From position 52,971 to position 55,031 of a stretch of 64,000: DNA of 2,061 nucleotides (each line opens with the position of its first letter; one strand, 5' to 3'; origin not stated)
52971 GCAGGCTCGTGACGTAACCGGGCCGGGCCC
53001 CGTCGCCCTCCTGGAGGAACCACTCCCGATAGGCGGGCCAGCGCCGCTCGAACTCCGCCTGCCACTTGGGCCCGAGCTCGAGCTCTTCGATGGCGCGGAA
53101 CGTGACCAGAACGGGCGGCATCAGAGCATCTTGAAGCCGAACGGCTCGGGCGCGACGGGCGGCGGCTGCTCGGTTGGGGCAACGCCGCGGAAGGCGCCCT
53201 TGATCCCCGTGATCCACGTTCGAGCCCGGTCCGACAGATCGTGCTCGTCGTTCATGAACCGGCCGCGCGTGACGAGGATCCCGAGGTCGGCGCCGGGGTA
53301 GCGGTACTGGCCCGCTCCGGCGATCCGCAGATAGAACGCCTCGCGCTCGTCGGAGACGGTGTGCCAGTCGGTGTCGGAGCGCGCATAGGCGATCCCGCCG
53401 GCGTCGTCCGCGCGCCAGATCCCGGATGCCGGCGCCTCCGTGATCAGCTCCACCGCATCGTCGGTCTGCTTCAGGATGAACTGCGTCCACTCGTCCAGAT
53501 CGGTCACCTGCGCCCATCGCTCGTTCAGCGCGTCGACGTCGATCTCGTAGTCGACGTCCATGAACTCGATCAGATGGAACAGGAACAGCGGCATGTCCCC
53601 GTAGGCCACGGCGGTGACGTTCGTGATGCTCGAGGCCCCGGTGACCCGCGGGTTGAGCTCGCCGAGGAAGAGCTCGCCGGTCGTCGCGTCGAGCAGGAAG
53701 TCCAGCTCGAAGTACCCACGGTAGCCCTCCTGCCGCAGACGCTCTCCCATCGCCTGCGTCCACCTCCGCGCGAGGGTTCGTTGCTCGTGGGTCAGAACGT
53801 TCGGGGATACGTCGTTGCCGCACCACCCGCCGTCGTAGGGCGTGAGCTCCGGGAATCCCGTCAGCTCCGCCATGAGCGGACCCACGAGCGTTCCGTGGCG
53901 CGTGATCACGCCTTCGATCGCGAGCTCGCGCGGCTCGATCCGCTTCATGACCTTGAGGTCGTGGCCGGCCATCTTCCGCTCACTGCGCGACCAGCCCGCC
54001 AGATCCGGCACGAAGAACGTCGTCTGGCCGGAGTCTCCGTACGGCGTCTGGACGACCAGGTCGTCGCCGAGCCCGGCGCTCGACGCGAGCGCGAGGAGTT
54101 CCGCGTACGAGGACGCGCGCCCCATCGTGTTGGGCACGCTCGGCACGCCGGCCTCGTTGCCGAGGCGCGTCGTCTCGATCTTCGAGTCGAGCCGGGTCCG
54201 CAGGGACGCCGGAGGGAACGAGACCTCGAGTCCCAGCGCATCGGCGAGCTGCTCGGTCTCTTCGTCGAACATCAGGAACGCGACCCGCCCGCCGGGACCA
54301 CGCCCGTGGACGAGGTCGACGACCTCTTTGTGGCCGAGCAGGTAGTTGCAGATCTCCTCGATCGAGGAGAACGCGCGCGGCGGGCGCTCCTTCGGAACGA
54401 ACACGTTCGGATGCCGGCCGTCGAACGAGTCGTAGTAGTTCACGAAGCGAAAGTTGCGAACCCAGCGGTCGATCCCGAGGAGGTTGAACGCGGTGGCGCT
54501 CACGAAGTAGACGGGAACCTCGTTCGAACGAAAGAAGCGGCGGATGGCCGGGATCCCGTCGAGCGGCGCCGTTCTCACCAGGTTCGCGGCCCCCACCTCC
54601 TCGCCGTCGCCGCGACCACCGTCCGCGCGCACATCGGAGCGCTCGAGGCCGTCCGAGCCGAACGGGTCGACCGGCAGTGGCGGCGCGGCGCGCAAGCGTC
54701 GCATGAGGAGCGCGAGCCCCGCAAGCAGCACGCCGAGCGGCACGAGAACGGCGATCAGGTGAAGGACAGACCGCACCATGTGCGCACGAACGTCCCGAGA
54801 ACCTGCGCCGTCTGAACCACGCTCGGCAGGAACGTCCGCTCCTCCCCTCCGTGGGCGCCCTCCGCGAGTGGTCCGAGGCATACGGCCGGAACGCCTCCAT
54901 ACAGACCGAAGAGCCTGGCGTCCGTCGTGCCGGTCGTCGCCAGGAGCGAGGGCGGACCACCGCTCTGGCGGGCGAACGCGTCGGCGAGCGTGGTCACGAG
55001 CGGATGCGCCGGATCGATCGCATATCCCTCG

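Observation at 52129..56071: M20 deacylase + orphan ATP-grasp ligase + C45 Ntn-hydrolase operon: putative amide/peptide synthesis-and-turnover system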

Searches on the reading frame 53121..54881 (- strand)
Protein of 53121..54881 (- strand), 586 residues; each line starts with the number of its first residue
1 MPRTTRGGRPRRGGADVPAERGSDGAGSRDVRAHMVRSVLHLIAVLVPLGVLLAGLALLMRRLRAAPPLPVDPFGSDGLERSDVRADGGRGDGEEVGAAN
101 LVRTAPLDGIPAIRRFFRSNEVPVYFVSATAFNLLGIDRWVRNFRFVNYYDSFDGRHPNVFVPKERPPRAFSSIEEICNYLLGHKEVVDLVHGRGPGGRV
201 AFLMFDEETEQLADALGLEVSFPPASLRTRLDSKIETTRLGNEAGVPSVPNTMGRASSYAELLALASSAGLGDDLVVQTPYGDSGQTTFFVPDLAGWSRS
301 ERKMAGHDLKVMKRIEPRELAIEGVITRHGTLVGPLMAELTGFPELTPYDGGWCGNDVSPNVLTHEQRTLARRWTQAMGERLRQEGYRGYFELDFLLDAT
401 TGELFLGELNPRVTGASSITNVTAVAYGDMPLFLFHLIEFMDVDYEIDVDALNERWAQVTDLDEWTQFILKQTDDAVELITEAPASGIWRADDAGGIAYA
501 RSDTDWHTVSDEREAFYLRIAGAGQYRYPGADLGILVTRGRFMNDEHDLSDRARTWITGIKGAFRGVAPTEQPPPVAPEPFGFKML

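Call 3: search_protein_families(library=pfam, proteins=[window:53121-54881:-], max_evalue=0.01)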
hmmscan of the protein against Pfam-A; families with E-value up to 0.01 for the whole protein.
window:53121-54881:- (586 aa): 0 families

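Call 4: search_protein_families(library=ncbifam, proteins=[window:53121-54881:-], max_evalue=0.01)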
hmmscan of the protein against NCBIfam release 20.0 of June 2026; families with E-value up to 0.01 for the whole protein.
window:53121-54881:- (586 aa): 3 families
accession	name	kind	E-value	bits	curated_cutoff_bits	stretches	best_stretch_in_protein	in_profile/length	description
NF005096.0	PRK06524.1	equivalog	5.3e-223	740.5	684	1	104-574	13-484/493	biotin carboxylase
NF009471.0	PRK12833.1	equivalog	8.7e-05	21.2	686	0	212-286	97-169/467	acetyl-CoA carboxylase biotin carboxylase subunit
TIGR01235.1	pyruv_carbox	equivalog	0.00022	18.8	1114.45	1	163-286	52-166/1143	pyruvate carboxylase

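Call 6: search_solved_structures(query=window:53121-54608:-, max_evalue=1, show_alignments=1)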
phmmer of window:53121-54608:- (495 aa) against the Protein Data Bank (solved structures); distinct sequences matched with E-value up to 1: 10.
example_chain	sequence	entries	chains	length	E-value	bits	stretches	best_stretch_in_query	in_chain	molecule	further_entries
8f41_I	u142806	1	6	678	0.0001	24.2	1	117-194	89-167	3-methylcrotonyl-CoA carboxylase, alpha-subunit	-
8f3d_H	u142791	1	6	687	0.0001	24.2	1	117-194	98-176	3-methylcrotonyl-CoA carboxylase alpha-subunit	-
3u9s_A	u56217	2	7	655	0.0026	19.6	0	110-239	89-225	Methylcrotonyl-CoA carboxylase, alpha-subunit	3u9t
3tw6_A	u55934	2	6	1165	0.0057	18.4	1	119-332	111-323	Pyruvate carboxylase protein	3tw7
2qf7_A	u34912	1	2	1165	0.0057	18.4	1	119-332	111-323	Pyruvate carboxylase protein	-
8rth_A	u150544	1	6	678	0.014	17.1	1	110-188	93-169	3-methylcrotonyl-CoA carboxylase, putative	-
8sgx_S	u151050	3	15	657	0.11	14.1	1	132-242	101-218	propionyl-CoA carboxylase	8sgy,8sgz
4bga_A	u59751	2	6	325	0.15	13.7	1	213-266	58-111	PREDICTED MOLECULAR CHAPERONE DISTANTLY RELATED TO HSP70-F OLD METALLOPROTEASES | PUTATIVE SUGAR KINASE MK0840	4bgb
4bg8_A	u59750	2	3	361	0.17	13.6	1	213-266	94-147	PREDICTED MOLECULAR CHAPERONE DISTANTLY RELATED TO HSP70-F OLD METALLOPROTEASES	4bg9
8hz4_A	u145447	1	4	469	0.59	11.8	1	119-241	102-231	Biotin carboxylase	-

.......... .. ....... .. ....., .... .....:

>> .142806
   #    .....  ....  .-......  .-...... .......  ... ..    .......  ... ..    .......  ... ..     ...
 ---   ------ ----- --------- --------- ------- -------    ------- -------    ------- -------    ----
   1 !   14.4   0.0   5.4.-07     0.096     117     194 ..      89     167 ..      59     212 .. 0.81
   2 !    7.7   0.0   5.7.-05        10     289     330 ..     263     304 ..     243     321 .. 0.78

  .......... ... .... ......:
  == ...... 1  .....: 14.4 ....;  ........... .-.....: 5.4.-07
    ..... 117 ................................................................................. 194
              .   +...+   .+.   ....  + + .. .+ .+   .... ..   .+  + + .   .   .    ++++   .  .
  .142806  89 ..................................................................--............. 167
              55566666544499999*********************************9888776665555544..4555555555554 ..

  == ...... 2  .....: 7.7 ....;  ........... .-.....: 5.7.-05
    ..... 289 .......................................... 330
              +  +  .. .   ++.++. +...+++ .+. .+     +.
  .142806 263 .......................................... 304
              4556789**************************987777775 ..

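Call 7: find_related_loci(query=window:53121-54608:-, collection=genome_contigs, flank=8000)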
Query window:53121-54608:- (495 aa) in genome_contigs; peptide patterns used: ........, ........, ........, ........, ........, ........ (x = any residue, [..] = any of these).
277 stretches matched a pattern; 217 encode a relative of the query (tblastn E <= 1e-3); the best 80 are kept; 80 distinct loci.
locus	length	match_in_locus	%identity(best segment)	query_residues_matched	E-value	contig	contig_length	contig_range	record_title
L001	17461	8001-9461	81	8-495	0e+0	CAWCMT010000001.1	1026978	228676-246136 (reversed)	MAG: uncultured Actinomycetes bacterium isolate MFD05442.bin.2.3 genome assembly, contig: contig_12387, whole genome sho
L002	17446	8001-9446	80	15-495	0e+0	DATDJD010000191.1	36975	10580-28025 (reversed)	MAG TPA_asm: Actinomycetota bacterium isolate SMAG_U321 k141_615760, whole genome shotgun sequence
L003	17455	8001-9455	80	12-495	0e+0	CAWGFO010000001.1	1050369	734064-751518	MAG: uncultured Actinomycetes bacterium isolate MFD05674.bin.1.236 genome assembly, contig: contig_20659, whole genome s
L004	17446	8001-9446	79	13-495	0e+0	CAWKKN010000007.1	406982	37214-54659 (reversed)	MAG: uncultured Actinomycetes bacterium isolate MFD03975.bin.2.20 genome assembly, contig: contig_99463, whole genome sh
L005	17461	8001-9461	78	9-495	0e+0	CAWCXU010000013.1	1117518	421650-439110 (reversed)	MAG: uncultured Actinomycetes bacterium isolate MFD07639.bin.1.66 genome assembly, contig: contig_5671, whole genome sho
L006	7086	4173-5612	80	16-495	0e+0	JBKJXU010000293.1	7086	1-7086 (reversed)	MAG: Actinomycetota bacterium isolate swi_bin.184 k127_4840821, whole genome shotgun sequence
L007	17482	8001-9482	78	3-495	0e+0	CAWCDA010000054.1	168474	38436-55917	MAG: uncultured Actinomycetes bacterium isolate MFD08700.bin.2.91 genome assembly, contig: contig_50643, whole genome sh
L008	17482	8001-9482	78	3-495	0e+0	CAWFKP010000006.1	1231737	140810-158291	MAG: uncultured Actinomycetes bacterium isolate MFD00392.bin.2.405 genome assembly, contig: contig_7893, whole genome sh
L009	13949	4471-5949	77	3-495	0e+0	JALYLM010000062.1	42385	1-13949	MAG: Actinomycetota bacterium isolate AFD bin39 SD1484-86_k127_120261, whole genome shotgun sequence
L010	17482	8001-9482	78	2-495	0e+0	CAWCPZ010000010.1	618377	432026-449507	MAG: uncultured Actinomycetes bacterium isolate MFD05176.bin.1.125 genome assembly, contig: contig_32571, whole genome s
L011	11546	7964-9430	78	7-495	0e+0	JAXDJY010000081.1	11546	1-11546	MAG: Actinomycetota bacterium isolate BP_582 scaffold_11007719, whole genome shotgun sequence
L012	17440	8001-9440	80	16-495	0e+0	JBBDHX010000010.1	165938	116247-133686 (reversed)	MAG: Actinomycetota bacterium isolate LejiaA_69_12 Lejia_A_148_length_165938_cov_8, whole genome shotgun sequence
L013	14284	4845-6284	80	16-495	0e+0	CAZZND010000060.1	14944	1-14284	MAG TPA_asm: uncultured Actinomycetes bacterium isolate SRP119689_co1_113 genome assembly, contig: NODE_5686_length_1494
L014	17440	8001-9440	79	15-495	0e+0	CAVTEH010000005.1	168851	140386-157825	MAG: uncultured Actinomycetota bacterium isolate MFD00962.bin.3.339 genome assembly, contig: contig_200680, whole genome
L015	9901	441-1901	77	9-495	0e+0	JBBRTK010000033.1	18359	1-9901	MAG: Actinomycetota bacterium isolate La2_metabat2.206 La2_metabat2.206_K_3769911L18359_cov_113.0000, whole genome shotg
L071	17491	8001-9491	69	5-495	0e+0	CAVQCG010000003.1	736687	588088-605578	MAG: uncultured Thermoleophilia bacterium isolate MFD02199.bin.1.2 genome assembly, contig: contig_19959, whole genome s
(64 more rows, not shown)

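Call 11: find_homologous_proteins(query=window:53121-54608:-, max_evalue=0.00001)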
Query window:53121-54608:- (495 aa): 7473 proteins with E <= 0.00001 among 8000 candidates; the best 120 are listed.
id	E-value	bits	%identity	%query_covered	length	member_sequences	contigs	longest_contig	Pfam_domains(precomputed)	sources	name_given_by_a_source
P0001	0.0e+0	1142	100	100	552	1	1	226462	-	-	-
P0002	1.6e-272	923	83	99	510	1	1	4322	-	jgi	jgi:hypothetical protein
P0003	1.0e-269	913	81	100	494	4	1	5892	-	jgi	jgi:biotin carboxylase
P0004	4.7e-269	911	83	98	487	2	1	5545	-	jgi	jgi:biotin carboxylase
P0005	6.9e-269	911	82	98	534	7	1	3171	-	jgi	jgi:biotin carboxylase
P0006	2.4e-268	909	81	98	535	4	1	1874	-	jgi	jgi:hypothetical protein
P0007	4.1e-266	901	81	98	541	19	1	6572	-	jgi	jgi:biotin carboxylase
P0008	4.5e-266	901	81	98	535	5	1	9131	-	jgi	jgi:biotin carboxylase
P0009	1.1e-265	900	80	99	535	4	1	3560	-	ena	-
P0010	4.7e-265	898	79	99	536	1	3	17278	-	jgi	jgi:hypothetical protein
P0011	5.9e-265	898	81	97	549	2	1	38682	-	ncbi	ncbi:MAG: biotin carboxylase [Actinomycetota bacterium]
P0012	6.1e-265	898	81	98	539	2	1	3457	-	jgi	jgi:biotin carboxylase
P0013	1.0e-264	897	81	97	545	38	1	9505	-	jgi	jgi:hypothetical protein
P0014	2.2e-264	896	80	99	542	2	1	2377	-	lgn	-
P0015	2.2e-264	896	80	99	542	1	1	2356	-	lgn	-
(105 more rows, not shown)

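Call 54: search_protein_families(library=pfam, proteins=[L071:6730-8022:+], max_evalue=0.001)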
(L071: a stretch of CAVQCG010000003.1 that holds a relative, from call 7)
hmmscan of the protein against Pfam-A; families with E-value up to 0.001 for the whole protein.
L071:6730-8022:+ (430 aa): 2 families
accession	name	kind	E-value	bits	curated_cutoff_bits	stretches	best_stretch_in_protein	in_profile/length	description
PF19112.6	VanA_C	-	8.8e-26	91.7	23.5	1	240-418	1-189/193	Vanillate O-demethylase oxygenase C-terminal domain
PF00355.32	Rieske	-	1.5e-22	79.8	20.3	1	108-188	2-83/88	Rieske [2Fe-2S] domain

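Call 56: search_protein_families(library=pfam, proteins=[L071:2436-3878:+, L071:3891-5297:+, L071:5248-6702:+, L071:10587-11429:+, L071:11426-13984:+], max_evalue=0.001)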
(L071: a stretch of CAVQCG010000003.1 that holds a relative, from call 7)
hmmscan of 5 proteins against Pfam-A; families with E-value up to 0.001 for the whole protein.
L071:2436-3878:+ (480 aa): 1 family
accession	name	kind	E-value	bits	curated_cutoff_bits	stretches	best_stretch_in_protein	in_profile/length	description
PF00171.27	Aldedh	-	7.3e-164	546.1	23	1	16-475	1-461/461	Aldehyde dehydrogenase family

L071:3891-5297:+ (468 aa): 1 family
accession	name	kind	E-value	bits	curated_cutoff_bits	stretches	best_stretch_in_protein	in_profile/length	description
PF00202.27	Aminotran_3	-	1.1e-40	140.1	30.5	1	65-375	3-325/403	Aminotransferase class-III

L071:5248-6702:+ (484 aa): 1 family
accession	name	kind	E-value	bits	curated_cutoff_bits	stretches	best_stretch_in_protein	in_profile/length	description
PF00202.27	Aminotran_3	-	2.6e-84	283.7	30.5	1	59-474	12-403/403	Aminotransferase class-III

L071:10587-11429:+ (280 aa): 6 families
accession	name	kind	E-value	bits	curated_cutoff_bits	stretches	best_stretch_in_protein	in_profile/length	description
PF00005.33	ABC_tran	-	2.6e-38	132.2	25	1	62-208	1-136/137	ABC transporter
PF13304.12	AAA_21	-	3.4e-06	27.8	27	0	74-99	1-29/304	AAA domain, putative AbiEii toxin, Type IV TA system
PF13555.12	AAA_29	-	1.1e-05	25.5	27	1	63-89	13-39/61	P-loop containing region of AAA domain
PF02463.25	SMC_N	-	6e-05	23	40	0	71-90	23-42/220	RecF/RecN/SMC N terminal domain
PF13401.12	AAA_22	-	0.00051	20.8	27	0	71-207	4-93/130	AAA domain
PF13191.12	AAA_16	-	0.00095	20.1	32.6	0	73-215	25-148/167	AAA ATPase domain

L071:11426-13984:+ (852 aa): 2 families
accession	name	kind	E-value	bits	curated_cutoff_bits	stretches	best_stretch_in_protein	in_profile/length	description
PF02687.27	FtsX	-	1.3e-39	135.4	25.5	2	269-390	2-120/120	FtsX-like permease C-terminal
PF12704.14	MacB_PCD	-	1.4e-30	107.6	27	2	17-234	2-206/207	MacB-like periplasmic core domain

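Call 67: search_protein_representatives(protein=window:53124-54608:-)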
Query: 495 residues. Proteins with E-value up to 0.001 (for the whole library): 2395; up to 1e-10: 1421; up to 1e-30: 377. The best 150 are listed.
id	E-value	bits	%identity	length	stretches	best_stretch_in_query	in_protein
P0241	8.4e-226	766.7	71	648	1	11-495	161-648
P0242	1.2e-198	677.1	60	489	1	15-493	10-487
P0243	4.3e-178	609.3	56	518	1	15-493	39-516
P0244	6.7e-151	519.6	50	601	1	15-477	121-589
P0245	1.1e-145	502.4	50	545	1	14-485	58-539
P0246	8.1e-140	483.1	62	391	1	16-385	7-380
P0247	1.3e-134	465.9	51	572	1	7-484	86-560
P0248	9.9e-134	463.0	49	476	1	21-474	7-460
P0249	4.1e-128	444.5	52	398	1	103-487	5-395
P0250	6.0e-122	424.1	51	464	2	12-249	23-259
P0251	5.4e-121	421.0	74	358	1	13-268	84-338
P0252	1.3e-120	419.8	47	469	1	16-474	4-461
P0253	3.8e-118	411.6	43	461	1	16-469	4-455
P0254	5.1e-117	407.9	55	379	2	11-176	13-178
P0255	1.6e-115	403.0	41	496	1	16-473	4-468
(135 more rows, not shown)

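Call 72: search_protein_families(library=ncbifam, proteins=[L071:3891-5297:+, L071:5248-6702:+], max_evalue=1e-20)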
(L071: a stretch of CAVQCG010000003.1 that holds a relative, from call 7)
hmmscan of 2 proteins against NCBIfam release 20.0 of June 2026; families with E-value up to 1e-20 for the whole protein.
L071:3891-5297:+ (468 aa): 33 families (the best 25 are shown)
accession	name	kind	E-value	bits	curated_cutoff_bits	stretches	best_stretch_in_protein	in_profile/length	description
NF005453.0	PRK07046.1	subfamily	1.7e-197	656.5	425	1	21-466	7-451/453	transaminase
NF000818.0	PRK00062.1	subfamily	2.3e-68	230.8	398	1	41-465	3-426/429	glutamate-1-semialdehyde 2,1-aminomutase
TIGR00713.1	hemL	equivalog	3.3e-66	223.7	527.3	1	44-455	2-412/423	glutamate-1-semialdehyde 2,1-aminomutase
NF009055.0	PRK12389.1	equivalog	1.4e-50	172.2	637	1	41-458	3-420/431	glutamate-1-semialdehyde 2,1-aminomutase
NF041362.1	GntE_guanitoxin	equivalog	6.2e-41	140.3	525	1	40-394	4-363/426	guanitoxin biosynthesis PLP-dependent transaminase GntE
NF001864.0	PRK00615.1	equivalog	1.3e-39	136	706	1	72-437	36-399/433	glutamate-1-semialdehyde aminotransferase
NF002874.0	PRK03244.1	equivalog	2e-35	122.3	457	1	61-379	16-322/399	acetylornithine transaminase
TIGR00707.1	argD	subfamily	1.6e-32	112.8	410.05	1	69-380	7-310/381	acetylornithine/succinylornithine family transaminase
NF004856.0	PRK06209.1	equivalog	1.5e-30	106.1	486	1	40-462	7-412/450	glutamate-1-semialdehyde 2,1-aminomutase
NF002797.0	PRK02936.1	equivalog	2.3e-30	105.6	496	1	71-383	11-310/385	acetylornithine transaminase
NF004426.0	PRK05769.1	equivalog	2.2e-29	102.5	552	0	213-384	201-359/441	acetyl ornithine aminotransferase family protein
NF005993.0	PRK08117.1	subfamily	1.1e-28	100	574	0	219-361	192-327/433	aspartate aminotransferase family protein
TIGR03246.1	arg_catab_astC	subfamily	1.6e-28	99.8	609.95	1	63-379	9-318/397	acetylornithine/succinylornithine family transaminase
NF003468.0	PRK05093.1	subfamily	2.1e-28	99.1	522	1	68-379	20-324/405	acetylornithine/succinyldiaminopimelate transaminase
NF004714.0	PRK06058.1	subfamily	3.7e-28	98.4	639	1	41-385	20-364/447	4-aminobutyrate--2-oxoglutarate transaminase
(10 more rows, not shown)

L071:5248-6702:+ (484 aa): 65 families (the best 25 are shown)
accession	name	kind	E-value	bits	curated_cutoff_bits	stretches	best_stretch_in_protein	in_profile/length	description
NF005102.0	PRK06541.1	equivalog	5.4e-211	701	574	1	28-480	6-459/460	aspartate aminotransferase family protein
NF005682.0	PRK07480.1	subfamily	1.2e-129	433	510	1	29-483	8-458/459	aminotransferase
NF005447.0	PRK07036.1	equivalog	1.7e-121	406.2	618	1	29-482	8-460/468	aminotransferase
NF004767.0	PRK06105.1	subfamily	1.2e-118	396.5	517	1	46-482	20-455/460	aminotransferase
NF005683.0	PRK07481.1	subfamily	7.8e-111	371.2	575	1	34-476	6-449/453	hypothetical protein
NF005812.0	PRK07678.1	subfamily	3.4e-109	365.5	488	1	30-475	6-448/451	aminotransferase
NF005684.0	PRK07482.1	subfamily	9e-102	341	687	1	30-479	4-457/464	hypothetical protein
NF005685.0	PRK07483.1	equivalog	3.3e-101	339.3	485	1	53-481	9-442/444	aspartate aminotransferase family protein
NF052567.1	OmAmTferAptACaul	equivalog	1.6e-95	320.4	500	1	40-476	3-430/431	omega-aminotransferase AptA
NF004625.0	PRK05965.1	subfamily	9.2e-92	308.1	729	1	29-477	1-448/460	hypothetical protein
NF009068.0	PRK12403.1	equivalog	1.7e-89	300.7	817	1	46-467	26-443/460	aspartate aminotransferase family protein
NF004718.0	PRK06062.1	subfamily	2.1e-87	293.6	472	1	51-477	33-449/454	hypothetical protein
TIGR00508.1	bioA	equivalog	2.8e-86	289.7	405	1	43-473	2-417/419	adenosylmethionine--8-amino-7-oxononanoate transaminase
NF005375.0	PRK06917.1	equivalog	2.9e-86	290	535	1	55-479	13-441/448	aspartate aminotransferase family protein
NF004426.0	PRK05769.1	equivalog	2e-82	277.4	552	1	52-476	32-439/441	acetyl ornithine aminotransferase family protein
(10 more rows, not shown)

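Call 81: find_related_loci(query=A3, collection=metagenome_contigs, flank=8000)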
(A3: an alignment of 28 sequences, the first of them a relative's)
Query A3 (496 aa) in metagenome_contigs; peptide patterns used: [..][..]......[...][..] (x = any residue, [..] = any of these).
600 stretches matched a pattern (row limit reached: there are more); 589 encode a relative of the query (tblastn E <= 1e-3); the best 80 are kept; 80 distinct loci.
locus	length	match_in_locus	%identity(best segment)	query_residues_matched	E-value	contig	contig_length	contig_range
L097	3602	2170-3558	45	2-470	5e-151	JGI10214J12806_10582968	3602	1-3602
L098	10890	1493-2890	45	2-473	3e-145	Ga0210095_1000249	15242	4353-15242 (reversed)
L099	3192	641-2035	45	2-472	5e-152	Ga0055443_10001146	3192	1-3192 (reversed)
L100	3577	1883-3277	45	2-472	2e-150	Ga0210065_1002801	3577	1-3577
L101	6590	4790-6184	45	2-472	3e-144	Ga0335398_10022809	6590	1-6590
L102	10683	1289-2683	44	2-472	3e-143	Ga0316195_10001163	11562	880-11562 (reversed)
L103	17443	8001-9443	44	1-488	4e-143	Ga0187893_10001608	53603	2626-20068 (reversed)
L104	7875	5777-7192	44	2-479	6e-143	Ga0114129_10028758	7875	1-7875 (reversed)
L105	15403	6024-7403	46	4-470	1e-142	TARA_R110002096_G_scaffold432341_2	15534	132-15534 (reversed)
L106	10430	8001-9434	45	2-482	2e-142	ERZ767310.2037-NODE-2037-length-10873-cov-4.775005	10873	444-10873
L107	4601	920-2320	44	1-468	1e-144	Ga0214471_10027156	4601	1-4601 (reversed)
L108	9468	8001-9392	44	2-472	2e-142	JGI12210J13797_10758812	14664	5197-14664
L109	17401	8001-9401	45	4-470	2e-142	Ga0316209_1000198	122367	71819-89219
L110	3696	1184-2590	45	2-472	7e-147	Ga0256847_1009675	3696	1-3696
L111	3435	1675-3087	46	2-478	1e-146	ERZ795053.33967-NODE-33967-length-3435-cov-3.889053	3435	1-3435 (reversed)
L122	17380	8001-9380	46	4-470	4e-139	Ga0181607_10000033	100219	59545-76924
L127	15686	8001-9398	45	1-470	4e-138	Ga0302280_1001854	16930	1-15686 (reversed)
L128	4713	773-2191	42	2-485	1e-139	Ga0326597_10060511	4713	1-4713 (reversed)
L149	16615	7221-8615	45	2-470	1e-134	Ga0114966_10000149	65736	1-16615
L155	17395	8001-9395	42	2-472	1e-133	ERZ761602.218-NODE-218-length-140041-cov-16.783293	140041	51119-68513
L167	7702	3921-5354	39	2-488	6e-129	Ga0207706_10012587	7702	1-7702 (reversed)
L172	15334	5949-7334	41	3-472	9e-128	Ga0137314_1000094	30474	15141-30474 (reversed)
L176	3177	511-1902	40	4-472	5e-132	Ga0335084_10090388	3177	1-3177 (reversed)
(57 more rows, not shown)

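Call 86: search_protein_families(library=pfam, proteins=[L109:5176-7989:+, L155:5203-7992:+], max_evalue=0.001)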
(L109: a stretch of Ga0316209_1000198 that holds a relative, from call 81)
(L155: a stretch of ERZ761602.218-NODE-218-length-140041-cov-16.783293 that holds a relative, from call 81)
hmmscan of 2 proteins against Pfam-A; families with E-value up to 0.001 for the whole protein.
L109:5176-7989:+ (937 aa): 2 families
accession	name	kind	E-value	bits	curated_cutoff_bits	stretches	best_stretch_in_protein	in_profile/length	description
PF01276.26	OKR_DC_1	-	9.1e-74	249.1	27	2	300-525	1-225/417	Orn/Lys/Arg decarboxylase, major domain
PF03711.20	OKR_DC_1_C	-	4.9e-06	27.3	24.2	1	860-894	74-111/132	Orn/Lys/Arg decarboxylase, C-terminal domain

L155:5203-7992:+ (929 aa): 3 families
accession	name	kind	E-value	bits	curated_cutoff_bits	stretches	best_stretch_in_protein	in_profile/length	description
PF01276.26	OKR_DC_1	-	1.1e-74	252.1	27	2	302-524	1-222/417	Orn/Lys/Arg decarboxylase, major domain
PF03711.20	OKR_DC_1_C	-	0.00014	22.6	24.2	1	843-877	73-110/132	Orn/Lys/Arg decarboxylase, C-terminal domain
PF01212.27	Beta_elim_lyase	-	0.00015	21.6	27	1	368-476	33-136/288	Beta-eliminating lyase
